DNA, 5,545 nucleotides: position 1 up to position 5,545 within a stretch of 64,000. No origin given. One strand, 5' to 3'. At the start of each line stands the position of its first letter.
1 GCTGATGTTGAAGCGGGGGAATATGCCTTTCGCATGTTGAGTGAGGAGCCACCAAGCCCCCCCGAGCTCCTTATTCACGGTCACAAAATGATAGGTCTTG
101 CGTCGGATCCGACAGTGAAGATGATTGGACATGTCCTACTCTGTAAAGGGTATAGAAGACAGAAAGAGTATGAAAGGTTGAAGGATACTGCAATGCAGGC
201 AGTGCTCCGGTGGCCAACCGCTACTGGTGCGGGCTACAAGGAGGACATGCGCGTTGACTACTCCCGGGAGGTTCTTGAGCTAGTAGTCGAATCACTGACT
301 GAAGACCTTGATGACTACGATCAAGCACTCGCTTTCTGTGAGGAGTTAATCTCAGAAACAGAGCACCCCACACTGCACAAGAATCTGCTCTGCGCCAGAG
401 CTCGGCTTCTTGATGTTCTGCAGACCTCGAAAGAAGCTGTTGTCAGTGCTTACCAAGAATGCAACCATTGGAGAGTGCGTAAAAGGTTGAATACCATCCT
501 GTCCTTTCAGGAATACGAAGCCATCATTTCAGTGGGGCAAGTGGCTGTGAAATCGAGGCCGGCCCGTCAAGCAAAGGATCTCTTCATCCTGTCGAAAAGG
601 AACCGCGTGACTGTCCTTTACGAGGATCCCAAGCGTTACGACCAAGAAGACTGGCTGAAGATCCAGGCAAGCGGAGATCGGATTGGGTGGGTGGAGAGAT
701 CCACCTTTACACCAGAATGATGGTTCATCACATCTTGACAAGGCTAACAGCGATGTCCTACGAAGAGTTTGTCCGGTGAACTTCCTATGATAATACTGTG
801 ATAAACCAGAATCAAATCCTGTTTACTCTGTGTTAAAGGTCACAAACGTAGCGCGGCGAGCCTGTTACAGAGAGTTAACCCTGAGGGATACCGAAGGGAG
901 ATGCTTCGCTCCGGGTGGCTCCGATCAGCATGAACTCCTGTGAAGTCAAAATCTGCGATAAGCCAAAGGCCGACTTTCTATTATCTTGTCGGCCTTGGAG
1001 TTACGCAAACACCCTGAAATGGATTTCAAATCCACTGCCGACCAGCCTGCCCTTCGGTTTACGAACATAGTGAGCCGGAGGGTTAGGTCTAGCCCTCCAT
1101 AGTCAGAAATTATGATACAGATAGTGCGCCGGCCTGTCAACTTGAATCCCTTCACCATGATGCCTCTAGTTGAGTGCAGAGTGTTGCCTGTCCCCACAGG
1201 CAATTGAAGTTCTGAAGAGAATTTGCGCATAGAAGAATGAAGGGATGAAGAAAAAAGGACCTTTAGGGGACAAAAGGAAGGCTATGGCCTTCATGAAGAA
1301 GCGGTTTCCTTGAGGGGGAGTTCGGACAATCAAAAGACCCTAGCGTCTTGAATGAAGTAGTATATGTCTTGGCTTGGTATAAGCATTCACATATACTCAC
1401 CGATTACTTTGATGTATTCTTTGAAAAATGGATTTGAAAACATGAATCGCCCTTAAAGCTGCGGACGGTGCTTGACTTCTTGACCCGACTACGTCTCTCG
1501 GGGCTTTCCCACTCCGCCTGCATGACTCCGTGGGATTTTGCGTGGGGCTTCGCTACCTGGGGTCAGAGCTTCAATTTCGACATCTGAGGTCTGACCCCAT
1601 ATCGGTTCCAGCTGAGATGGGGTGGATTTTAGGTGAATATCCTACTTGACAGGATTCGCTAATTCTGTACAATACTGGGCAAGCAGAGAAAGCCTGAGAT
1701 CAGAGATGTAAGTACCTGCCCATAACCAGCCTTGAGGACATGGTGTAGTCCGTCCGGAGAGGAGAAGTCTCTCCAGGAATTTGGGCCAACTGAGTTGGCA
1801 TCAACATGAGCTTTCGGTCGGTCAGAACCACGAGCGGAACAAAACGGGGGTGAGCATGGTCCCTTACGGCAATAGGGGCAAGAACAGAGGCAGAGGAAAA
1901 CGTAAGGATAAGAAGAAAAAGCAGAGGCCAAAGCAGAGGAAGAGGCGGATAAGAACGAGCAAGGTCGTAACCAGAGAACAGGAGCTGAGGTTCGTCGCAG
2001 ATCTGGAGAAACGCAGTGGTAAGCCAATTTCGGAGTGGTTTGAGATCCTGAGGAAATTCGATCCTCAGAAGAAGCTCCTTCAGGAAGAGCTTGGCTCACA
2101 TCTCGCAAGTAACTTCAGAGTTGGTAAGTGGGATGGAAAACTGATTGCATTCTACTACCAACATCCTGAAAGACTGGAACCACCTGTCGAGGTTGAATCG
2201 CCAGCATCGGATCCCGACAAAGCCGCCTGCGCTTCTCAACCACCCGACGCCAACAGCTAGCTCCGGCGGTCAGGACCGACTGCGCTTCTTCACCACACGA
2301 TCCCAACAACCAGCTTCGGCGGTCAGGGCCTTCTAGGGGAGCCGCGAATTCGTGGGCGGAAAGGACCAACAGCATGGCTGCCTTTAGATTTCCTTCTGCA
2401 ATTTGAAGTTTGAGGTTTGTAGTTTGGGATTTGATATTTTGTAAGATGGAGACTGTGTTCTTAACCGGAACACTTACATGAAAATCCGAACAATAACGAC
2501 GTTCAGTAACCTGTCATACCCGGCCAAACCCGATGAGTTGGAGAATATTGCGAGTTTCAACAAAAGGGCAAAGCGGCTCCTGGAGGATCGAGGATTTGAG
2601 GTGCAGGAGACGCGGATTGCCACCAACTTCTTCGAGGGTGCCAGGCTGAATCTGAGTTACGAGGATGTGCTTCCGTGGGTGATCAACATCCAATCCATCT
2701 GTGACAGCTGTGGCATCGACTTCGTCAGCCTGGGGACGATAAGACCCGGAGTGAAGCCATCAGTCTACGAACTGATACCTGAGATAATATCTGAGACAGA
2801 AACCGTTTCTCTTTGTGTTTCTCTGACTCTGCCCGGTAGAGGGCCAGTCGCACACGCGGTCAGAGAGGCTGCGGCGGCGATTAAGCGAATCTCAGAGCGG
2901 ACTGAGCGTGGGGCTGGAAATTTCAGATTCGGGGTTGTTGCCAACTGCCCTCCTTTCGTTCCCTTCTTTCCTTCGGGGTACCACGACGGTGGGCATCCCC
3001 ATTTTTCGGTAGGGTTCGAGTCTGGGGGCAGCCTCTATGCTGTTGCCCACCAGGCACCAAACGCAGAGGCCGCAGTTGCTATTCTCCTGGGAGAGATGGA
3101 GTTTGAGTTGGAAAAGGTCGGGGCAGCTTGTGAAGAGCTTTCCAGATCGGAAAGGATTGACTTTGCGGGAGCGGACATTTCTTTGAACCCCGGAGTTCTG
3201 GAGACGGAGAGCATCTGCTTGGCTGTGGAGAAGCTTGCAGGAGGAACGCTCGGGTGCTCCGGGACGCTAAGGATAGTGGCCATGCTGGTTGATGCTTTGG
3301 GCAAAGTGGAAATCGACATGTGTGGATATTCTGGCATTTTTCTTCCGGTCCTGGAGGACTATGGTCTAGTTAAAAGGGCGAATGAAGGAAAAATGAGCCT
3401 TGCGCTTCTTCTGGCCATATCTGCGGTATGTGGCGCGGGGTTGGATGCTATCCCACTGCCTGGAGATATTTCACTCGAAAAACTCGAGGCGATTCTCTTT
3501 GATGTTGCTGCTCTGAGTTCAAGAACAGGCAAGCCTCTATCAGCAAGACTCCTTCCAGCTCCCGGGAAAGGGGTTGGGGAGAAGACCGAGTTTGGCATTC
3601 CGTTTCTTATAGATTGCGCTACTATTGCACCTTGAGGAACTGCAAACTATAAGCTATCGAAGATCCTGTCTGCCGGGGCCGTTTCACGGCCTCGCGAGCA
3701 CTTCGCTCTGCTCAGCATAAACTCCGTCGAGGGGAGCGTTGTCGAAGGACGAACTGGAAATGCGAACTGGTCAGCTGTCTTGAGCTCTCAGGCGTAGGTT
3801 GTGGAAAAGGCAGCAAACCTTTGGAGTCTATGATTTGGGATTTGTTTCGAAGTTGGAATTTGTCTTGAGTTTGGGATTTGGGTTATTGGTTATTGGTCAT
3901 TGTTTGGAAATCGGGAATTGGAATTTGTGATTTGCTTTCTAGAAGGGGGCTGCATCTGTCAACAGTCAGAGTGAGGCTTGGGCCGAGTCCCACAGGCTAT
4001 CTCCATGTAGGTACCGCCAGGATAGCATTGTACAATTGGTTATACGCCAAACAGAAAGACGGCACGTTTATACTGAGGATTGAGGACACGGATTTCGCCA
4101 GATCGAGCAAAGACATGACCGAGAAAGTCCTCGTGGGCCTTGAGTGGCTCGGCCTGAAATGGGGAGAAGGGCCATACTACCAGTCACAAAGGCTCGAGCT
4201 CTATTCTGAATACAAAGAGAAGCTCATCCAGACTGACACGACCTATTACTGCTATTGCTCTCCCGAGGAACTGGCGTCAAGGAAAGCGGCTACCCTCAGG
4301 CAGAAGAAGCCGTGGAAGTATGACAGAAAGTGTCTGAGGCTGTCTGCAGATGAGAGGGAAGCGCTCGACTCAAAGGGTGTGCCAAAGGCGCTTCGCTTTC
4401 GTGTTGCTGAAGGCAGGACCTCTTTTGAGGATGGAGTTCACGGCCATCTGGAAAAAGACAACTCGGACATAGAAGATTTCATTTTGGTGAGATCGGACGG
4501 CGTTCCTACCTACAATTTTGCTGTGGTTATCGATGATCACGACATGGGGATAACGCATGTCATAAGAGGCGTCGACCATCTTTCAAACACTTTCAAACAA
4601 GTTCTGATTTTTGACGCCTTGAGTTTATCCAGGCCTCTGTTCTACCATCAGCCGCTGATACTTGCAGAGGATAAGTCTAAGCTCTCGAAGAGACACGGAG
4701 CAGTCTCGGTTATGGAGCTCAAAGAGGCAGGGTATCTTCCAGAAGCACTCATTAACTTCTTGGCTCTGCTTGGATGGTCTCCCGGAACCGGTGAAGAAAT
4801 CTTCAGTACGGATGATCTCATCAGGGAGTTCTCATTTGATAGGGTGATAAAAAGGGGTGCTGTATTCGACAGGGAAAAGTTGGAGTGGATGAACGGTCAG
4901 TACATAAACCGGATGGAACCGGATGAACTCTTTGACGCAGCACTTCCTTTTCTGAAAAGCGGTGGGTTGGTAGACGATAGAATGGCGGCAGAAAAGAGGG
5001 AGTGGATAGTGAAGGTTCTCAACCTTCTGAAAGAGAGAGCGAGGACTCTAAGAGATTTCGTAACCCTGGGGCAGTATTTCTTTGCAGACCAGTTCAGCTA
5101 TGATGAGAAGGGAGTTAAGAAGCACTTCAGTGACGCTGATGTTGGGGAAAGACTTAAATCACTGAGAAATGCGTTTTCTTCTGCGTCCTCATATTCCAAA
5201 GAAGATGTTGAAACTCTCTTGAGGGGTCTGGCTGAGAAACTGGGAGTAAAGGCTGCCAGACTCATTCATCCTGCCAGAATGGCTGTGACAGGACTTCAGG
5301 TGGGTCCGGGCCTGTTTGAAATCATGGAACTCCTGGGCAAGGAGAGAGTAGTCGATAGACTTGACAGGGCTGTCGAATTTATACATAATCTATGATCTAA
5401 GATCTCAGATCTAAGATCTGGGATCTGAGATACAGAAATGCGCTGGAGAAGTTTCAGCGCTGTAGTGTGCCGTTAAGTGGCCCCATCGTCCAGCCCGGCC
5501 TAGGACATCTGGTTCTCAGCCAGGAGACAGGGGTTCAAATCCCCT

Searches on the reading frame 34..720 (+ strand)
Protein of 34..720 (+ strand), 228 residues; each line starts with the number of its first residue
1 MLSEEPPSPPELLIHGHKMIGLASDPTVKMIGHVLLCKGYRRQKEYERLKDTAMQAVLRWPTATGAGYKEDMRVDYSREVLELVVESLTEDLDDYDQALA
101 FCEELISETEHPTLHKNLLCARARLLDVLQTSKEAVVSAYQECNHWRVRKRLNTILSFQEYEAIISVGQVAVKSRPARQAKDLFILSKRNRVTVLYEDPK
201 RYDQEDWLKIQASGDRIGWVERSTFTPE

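Call 7: search_protein_families(library=pfam, proteins=[window:34-720:+], max_evalue=0.01)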
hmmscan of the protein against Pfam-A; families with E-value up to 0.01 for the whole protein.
window:34-720:+ (228 aa): 1 family
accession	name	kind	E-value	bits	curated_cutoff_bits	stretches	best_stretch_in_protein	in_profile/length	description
PF08239.17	SH3_3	-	2.4e-05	24.8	27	1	170-223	3-51/54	Bacterial SH3 domain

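Call 45: find_encoding_contigs(protein=window:34-720:+, flank=10000, max_places=2)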
Protein window:34-720:+ (228 aa): no gene with exactly this product is on record in the collection.

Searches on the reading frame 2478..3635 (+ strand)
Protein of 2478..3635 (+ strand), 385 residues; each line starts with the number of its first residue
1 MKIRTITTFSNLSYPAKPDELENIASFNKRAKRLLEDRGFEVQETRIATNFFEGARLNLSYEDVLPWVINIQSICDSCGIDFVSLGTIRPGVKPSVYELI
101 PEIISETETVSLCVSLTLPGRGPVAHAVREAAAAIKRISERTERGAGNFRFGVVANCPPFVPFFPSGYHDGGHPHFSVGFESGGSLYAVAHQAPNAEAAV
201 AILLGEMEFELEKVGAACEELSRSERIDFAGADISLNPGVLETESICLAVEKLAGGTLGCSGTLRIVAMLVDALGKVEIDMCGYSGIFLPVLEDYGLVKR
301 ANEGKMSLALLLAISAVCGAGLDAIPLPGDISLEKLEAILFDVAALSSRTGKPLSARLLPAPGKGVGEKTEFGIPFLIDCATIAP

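Call 7: search_protein_families(library=pfam, proteins=[window:2478-3635:+], max_evalue=0.01)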
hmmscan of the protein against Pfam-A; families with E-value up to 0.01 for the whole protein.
window:2478-3635:+ (385 aa): 1 family
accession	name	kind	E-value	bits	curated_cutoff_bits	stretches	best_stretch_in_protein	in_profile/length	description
PF05167.17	DUF711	-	6.5e-81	272.7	25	1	1-373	8-407/413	Uncharacterised ACR (DUF711)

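Call 55: find_encoding_contigs(protein=window:2478-3635:+, flank=10000, max_places=2)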
Protein window:2478-3635:+ (385 aa): 4 contigs read that carry it; 2 places shown.
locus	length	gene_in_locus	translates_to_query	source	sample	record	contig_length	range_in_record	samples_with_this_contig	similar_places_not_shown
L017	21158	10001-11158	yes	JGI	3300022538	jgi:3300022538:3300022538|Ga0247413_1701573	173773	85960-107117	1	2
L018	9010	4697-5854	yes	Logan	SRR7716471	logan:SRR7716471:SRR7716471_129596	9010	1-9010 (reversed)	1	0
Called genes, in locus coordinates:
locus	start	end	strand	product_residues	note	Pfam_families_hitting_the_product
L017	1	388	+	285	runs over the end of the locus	PF01797:Y1_Tnp (weak)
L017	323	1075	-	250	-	PF01844:HNH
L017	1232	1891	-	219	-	-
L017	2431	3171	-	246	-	-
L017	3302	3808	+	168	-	-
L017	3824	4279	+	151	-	-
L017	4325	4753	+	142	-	-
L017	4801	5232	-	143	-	PF14196:ATC_hydrolase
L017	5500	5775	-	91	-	PF01551:Peptidase_M23 (weak)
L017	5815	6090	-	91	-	-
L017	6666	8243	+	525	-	PF08239:SH3_3 (faint)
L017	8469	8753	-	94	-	-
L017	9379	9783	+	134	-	-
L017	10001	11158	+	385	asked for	PF05167:DUF711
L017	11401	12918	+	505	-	PF00749:tRNA-synt_1c, PF19269:Anticodon_2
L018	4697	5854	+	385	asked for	PF05167:DUF711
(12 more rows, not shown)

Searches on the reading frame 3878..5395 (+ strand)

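Call 7: search_protein_families(library=pfam, proteins=[window:3878-5395:+], max_evalue=0.01)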
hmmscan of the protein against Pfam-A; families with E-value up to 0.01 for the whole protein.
window:3878-5395:+ (505 aa): 2 families
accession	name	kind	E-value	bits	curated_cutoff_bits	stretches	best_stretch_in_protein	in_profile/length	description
PF00749.27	tRNA-synt_1c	-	1.9e-102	342.9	23.4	1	30-337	2-314/314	tRNA synthetases class I (E and Q), catalytic domain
PF19269.4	Anticodon_2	-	1.1e-35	123.6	23.6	1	351-498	2-140/141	Anticodon binding domain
